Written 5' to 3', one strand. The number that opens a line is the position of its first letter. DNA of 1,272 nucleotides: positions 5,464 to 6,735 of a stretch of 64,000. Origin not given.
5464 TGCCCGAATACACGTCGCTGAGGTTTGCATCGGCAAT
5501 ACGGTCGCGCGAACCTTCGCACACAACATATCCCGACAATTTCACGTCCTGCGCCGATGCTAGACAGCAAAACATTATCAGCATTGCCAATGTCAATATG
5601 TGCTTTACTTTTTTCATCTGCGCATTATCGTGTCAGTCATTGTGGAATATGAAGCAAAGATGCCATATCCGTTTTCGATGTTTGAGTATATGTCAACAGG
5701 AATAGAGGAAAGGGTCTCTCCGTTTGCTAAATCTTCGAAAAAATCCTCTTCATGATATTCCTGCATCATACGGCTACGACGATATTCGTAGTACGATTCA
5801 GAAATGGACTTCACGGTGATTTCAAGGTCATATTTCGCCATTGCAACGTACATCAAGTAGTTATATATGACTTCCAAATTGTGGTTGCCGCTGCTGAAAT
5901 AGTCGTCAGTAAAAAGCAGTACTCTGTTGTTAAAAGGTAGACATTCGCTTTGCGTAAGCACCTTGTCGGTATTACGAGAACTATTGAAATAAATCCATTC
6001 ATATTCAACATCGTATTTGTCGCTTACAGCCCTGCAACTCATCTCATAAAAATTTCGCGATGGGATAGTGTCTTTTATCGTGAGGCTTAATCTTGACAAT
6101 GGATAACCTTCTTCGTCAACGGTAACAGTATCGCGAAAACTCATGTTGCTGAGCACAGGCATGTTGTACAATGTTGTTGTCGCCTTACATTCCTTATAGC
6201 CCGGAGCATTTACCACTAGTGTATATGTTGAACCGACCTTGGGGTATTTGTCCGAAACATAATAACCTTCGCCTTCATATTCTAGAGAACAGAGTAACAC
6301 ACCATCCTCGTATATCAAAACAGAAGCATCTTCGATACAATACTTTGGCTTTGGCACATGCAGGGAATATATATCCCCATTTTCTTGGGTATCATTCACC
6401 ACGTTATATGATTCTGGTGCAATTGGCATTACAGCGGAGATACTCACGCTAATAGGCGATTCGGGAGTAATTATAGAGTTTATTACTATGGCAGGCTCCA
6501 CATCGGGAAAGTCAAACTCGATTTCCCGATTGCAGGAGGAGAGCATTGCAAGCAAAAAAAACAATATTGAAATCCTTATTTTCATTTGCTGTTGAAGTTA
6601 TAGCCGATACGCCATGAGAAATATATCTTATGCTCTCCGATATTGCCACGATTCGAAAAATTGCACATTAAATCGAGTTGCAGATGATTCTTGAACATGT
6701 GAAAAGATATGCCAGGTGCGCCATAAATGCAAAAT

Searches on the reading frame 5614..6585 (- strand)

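Call 86: search_protein_families(library=pfam, proteins=[window:5614-6585:-], max_evalue=0.00001)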
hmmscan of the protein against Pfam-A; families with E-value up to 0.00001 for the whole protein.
window:5614-6585:- (323 aa): 1 family
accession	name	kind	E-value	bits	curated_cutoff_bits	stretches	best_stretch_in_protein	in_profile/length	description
PF14054.11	DUF4249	-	3.1e-28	99.5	28.5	1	20-317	2-267/269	Domain of unknown function (DUF4249)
